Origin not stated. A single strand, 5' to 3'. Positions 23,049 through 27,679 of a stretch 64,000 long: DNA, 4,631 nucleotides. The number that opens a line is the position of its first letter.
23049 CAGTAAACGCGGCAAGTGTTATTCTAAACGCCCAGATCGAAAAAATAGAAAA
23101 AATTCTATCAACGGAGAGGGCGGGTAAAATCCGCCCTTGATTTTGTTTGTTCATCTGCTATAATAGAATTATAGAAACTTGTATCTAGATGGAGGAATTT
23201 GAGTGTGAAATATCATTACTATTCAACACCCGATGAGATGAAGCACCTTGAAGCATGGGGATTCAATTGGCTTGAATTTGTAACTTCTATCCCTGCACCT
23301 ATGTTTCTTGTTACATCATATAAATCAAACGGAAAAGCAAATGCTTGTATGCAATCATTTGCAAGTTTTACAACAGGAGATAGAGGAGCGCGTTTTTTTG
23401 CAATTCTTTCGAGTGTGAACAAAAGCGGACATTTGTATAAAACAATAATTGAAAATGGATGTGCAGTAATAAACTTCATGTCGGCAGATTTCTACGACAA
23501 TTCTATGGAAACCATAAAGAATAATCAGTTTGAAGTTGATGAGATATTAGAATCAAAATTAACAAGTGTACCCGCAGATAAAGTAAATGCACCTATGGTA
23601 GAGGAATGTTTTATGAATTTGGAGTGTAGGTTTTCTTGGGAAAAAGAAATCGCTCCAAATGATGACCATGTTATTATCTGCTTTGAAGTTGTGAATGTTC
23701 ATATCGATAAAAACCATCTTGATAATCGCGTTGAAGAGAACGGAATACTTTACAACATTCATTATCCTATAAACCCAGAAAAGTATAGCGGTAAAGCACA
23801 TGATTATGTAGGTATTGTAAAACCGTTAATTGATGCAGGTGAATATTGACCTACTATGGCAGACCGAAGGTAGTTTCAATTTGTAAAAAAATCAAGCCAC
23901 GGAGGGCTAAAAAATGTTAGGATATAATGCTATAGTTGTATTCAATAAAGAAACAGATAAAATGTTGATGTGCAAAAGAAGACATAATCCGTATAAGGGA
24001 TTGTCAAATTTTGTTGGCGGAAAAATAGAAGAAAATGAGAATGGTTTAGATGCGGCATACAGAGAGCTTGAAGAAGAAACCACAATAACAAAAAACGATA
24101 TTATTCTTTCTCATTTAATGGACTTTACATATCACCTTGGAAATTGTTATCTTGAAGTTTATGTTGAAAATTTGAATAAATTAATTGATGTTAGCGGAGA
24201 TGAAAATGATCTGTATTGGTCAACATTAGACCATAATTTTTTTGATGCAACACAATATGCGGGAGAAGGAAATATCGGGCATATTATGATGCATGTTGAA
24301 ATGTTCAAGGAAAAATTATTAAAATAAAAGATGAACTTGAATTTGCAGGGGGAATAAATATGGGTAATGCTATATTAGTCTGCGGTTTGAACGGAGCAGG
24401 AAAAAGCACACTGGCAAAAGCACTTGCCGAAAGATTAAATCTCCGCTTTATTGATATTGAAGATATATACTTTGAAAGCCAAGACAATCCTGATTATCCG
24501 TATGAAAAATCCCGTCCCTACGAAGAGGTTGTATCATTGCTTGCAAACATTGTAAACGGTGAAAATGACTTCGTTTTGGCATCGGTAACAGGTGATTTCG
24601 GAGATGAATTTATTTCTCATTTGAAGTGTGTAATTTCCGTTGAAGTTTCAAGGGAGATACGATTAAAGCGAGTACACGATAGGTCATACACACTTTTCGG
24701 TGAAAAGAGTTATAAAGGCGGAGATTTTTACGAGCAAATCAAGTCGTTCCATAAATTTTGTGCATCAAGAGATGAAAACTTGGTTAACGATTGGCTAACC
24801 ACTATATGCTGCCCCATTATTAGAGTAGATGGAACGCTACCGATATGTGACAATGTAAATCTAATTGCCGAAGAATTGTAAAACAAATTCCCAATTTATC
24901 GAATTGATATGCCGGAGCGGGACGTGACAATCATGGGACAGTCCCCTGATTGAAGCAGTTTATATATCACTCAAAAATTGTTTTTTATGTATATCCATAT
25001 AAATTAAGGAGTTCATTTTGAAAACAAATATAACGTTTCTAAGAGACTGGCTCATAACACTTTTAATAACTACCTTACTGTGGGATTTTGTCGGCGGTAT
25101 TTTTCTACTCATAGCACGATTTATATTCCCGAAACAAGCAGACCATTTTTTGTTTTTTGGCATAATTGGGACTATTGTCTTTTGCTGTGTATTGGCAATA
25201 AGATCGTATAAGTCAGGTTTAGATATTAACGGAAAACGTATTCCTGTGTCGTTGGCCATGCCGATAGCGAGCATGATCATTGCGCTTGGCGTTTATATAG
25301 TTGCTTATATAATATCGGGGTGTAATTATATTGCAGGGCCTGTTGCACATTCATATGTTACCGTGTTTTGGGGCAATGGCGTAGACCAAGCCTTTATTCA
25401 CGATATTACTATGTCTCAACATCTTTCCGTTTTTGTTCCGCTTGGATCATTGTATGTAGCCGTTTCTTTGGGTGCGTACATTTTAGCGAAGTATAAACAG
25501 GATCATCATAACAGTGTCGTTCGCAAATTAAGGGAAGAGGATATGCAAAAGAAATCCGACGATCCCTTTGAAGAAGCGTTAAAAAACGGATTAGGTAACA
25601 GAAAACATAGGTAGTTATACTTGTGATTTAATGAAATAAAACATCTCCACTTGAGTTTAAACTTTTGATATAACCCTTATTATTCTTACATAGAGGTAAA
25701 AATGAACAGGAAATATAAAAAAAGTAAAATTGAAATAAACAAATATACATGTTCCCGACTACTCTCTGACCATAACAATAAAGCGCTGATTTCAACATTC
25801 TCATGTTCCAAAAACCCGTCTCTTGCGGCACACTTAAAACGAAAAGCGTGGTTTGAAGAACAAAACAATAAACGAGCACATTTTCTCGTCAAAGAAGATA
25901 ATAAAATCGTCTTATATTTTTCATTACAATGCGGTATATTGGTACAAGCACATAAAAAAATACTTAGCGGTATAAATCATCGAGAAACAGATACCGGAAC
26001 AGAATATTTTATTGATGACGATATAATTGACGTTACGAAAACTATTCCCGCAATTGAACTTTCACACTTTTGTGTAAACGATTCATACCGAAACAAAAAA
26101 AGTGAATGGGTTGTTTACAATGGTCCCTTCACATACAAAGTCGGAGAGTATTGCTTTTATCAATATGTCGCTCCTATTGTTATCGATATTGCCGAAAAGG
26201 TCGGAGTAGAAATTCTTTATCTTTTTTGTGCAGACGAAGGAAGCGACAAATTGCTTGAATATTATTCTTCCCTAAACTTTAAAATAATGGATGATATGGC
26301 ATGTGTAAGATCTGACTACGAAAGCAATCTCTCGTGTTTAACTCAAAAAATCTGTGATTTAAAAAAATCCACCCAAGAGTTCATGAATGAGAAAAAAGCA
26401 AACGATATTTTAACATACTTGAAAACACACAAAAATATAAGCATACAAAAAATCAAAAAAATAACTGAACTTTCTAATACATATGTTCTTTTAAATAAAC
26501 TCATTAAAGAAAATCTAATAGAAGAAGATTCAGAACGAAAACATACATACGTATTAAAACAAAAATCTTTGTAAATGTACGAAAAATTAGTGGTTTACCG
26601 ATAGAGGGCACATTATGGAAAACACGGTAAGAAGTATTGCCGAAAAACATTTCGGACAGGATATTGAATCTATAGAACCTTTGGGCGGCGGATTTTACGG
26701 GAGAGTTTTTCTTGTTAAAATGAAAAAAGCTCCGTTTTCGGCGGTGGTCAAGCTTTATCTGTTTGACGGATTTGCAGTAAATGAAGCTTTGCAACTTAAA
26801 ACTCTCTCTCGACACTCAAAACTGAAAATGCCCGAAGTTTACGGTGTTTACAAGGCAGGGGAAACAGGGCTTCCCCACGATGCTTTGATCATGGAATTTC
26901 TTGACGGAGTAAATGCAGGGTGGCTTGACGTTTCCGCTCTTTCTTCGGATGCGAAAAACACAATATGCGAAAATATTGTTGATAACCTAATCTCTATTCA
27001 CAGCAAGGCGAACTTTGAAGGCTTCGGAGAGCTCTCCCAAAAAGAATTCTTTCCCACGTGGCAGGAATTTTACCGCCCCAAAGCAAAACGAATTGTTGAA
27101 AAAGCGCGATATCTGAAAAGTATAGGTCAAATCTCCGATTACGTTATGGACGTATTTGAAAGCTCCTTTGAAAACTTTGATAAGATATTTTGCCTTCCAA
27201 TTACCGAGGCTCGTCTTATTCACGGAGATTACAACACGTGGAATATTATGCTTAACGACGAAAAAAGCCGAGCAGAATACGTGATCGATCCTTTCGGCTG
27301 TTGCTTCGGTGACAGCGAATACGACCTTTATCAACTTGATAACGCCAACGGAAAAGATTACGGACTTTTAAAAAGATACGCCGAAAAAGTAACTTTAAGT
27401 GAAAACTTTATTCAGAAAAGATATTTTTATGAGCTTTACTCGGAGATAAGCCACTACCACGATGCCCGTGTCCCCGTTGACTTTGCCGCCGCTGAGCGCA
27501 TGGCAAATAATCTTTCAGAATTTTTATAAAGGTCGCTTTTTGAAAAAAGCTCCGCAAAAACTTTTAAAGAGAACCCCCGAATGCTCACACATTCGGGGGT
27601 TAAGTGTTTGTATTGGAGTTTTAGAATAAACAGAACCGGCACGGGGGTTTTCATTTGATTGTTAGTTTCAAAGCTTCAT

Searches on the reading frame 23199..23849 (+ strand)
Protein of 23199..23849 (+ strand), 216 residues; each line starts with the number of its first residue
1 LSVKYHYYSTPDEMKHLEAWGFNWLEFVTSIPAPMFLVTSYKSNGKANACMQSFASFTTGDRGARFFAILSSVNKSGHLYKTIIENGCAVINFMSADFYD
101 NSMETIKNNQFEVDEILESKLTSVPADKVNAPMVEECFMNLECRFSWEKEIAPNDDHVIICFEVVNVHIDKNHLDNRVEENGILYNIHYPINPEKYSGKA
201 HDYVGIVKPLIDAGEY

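Call 76: search_protein_families(library=pfam, proteins=[window:23199-23849:+], max_evalue=0.001)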
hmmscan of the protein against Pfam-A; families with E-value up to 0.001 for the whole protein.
window:23199-23849:+ (216 aa): 1 family
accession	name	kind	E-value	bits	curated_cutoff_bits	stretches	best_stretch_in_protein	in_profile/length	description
PF01613.24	Flavin_Reduct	-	3.1e-15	57.1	27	1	30-176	3-140/153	Flavin reductase like domain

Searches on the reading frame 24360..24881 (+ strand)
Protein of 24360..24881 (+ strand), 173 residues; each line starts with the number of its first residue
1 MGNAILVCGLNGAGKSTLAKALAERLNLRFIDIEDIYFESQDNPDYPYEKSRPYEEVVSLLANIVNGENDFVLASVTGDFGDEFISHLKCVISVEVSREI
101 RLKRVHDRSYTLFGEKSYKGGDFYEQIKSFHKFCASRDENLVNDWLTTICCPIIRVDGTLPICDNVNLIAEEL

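Call 76: search_protein_families(library=pfam, proteins=[window:24360-24881:+], max_evalue=0.001)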
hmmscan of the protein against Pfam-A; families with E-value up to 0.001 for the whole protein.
window:24360-24881:+ (173 aa): 10 families
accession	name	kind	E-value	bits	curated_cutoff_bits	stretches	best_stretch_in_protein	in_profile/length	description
PF13238.12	AAA_18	-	4.1e-12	47.1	29.4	1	5-111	1-114/128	AAA domain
PF01202.28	SKI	-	8.4e-06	26.4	22.1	1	12-40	2-29/159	Shikimate kinase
PF13671.12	AAA_33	-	1.9e-05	25.4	27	1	5-35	2-32/143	AAA domain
PF13191.12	AAA_16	-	0.00021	22.2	32.6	1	3-65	25-79/167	AAA ATPase domain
PF00004.35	AAA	-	0.0004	21.3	21.2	1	5-34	1-30/131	ATPase family associated with various cellular activities (AAA)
PF00005.33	ABC_tran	-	0.00043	21.3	25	1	2-42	11-48/137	ABC transporter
PF02223.23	Thymidylate_kin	-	0.00047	20.3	27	0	9-42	3-35/185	Thymidylate kinase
PF13207.12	AAA_17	-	0.00063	20.5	27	0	9-41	2-34/136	AAA domain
PF13401.12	AAA_22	-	0.00067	20.4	27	1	4-31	7-37/130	AAA domain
PF02224.24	Cytidylate_kin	-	0.0007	19.8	26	0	9-37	5-33/211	Cytidylate kinase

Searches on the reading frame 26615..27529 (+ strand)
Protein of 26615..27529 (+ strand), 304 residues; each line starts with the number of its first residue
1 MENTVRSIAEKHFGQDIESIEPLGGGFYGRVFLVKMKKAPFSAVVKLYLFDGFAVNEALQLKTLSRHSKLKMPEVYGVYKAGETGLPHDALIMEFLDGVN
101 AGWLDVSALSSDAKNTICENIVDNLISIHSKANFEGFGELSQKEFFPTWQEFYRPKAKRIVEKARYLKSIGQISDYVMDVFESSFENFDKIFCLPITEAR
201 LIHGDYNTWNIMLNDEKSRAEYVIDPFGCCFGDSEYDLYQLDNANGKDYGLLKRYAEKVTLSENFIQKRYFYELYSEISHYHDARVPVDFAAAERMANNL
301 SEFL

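Call 76: search_protein_families(library=pfam, proteins=[window:26615-27529:+], max_evalue=0.001)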
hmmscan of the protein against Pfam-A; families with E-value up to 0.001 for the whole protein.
window:26615-27529:+ (304 aa): 3 families
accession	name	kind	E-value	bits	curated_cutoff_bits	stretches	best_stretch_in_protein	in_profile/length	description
PF03881.20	Fructosamin_kin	-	4.2e-14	52.9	22.4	1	3-282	3-268/288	Fructosamine kinase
PF01636.29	APH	-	2.9e-13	50.6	23.2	1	20-240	2-208/239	Phosphotransferase enzyme family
PF01163.29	RIO1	-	0.00018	21.6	22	0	196-218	121-143/187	RIO domain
